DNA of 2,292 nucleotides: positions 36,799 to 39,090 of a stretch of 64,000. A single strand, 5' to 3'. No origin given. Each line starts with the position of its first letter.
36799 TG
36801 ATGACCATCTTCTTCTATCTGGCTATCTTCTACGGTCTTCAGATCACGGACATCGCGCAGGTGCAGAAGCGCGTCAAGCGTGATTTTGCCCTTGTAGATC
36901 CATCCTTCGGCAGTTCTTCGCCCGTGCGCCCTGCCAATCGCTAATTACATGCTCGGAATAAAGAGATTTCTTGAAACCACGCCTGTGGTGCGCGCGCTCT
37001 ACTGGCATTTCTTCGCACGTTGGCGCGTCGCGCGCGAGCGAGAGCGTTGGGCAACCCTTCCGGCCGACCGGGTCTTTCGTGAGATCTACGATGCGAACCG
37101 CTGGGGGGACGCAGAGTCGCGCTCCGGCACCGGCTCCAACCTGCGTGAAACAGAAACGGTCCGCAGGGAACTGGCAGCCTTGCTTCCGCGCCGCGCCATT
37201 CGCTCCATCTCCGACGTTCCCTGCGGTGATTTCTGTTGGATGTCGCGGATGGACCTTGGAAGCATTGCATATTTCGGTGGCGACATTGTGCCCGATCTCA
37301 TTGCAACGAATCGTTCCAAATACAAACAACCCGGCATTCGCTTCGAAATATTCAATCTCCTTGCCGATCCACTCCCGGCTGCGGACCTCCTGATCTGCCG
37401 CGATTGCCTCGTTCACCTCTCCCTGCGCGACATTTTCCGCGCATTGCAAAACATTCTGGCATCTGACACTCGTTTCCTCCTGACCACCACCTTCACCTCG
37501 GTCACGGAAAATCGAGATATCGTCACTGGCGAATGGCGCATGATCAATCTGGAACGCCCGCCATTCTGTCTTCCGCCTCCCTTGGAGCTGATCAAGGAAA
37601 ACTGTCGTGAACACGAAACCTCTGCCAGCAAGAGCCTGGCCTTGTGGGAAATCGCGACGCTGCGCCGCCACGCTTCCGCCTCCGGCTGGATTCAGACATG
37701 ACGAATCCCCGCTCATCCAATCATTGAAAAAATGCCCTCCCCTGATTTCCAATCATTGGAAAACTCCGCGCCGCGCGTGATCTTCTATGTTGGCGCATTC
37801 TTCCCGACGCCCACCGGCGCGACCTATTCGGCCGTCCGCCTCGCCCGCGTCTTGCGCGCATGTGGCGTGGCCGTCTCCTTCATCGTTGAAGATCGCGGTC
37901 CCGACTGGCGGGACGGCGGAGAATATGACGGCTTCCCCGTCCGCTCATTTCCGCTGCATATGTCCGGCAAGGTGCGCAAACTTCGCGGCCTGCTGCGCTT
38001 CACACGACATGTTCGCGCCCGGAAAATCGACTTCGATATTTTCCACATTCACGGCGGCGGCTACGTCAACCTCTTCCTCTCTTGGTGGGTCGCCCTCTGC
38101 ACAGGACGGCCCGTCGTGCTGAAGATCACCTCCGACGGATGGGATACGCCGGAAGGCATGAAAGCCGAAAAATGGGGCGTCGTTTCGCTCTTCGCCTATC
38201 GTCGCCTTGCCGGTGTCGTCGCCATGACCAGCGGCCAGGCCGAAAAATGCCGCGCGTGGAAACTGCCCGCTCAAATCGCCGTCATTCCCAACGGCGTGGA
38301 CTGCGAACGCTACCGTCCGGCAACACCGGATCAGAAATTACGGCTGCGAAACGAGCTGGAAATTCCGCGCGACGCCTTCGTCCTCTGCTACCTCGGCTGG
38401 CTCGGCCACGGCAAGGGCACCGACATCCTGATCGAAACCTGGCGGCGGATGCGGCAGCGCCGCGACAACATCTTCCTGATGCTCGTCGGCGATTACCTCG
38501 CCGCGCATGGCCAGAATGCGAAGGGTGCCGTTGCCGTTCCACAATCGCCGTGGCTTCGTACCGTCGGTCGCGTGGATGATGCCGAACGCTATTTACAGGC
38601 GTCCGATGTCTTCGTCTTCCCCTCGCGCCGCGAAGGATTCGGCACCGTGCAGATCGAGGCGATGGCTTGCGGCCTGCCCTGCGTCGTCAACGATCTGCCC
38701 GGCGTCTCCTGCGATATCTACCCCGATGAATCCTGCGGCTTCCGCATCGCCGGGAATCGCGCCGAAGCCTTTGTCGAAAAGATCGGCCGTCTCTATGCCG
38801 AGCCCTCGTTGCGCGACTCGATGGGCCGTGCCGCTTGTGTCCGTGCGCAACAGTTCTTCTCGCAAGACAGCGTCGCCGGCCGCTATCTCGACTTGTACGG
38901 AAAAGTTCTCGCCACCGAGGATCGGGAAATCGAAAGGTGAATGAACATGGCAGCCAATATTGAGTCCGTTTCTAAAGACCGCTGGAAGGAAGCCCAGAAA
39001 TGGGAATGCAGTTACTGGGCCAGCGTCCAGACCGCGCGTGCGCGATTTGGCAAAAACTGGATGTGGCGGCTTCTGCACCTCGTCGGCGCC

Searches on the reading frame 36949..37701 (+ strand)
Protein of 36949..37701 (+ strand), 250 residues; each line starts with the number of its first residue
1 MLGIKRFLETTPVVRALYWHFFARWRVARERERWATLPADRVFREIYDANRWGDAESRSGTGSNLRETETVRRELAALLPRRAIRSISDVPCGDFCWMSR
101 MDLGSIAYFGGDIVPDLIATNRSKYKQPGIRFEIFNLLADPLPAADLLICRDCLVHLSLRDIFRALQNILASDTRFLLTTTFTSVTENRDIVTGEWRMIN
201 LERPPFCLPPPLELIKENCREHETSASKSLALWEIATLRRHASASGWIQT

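Call 16: search_protein_families(library=pfam, proteins=[window:36949-37701:+])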
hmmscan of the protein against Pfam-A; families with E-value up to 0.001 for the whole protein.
window:36949-37701:+ (250 aa): 0 families

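Call 53: search_protein_families(library=ncbifam, proteins=[window:36949-37701:+], max_evalue=0.01)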
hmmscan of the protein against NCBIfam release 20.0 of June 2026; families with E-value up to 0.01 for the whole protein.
window:36949-37701:+ (250 aa): 1 family
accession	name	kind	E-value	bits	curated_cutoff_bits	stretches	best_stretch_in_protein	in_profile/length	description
TIGR02021.1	BchM-ChlM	equivalog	0.0014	18.1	158.9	1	85-183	56-156/218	magnesium protoporphyrin IX methyltransferase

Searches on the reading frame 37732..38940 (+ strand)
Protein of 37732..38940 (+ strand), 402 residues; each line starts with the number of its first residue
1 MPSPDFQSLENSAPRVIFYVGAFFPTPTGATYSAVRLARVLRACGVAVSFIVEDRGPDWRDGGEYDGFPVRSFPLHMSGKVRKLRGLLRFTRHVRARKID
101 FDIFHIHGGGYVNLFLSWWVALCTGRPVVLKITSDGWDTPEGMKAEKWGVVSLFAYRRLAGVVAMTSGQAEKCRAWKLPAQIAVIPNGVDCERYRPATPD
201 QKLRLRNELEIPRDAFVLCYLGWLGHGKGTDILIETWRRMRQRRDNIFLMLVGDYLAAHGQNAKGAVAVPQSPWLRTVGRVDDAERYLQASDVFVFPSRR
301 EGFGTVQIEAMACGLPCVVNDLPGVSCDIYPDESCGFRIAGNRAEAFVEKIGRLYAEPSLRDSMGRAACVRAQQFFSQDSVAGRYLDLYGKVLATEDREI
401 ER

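Call 16: search_protein_families(library=pfam, proteins=[window:37732-38940:+])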
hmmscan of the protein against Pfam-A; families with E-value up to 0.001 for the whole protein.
window:37732-38940:+ (402 aa): 6 families
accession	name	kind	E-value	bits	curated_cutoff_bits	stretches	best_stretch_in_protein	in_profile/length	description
PF00534.26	Glycos_transf_1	-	3.7e-28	98.6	26.4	1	204-368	4-169/172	Glycosyl transferases group 1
PF13692.12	Glyco_trans_1_4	-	1.1e-26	94.2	27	1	216-356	2-141/142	Glycosyl transferases group 1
PF13579.12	Glyco_trans_4_4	-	4.8e-17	63.2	29.7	1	28-188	1-158/158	Glycosyl transferase 4-like domain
PF13439.12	Glyco_transf_4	-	2.2e-14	54.3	28.5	1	29-193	3-170/170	Glycosyltransferase Family 4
PF20706.3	GT4-conflict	-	4.9e-09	36.1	26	1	281-325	272-316/385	Family 4 Glycosyltransferase in conflict systems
PF13524.12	Glyco_trans_1_2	-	8.9e-05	22.9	25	1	283-384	39-141/144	Glycosyl transferase-like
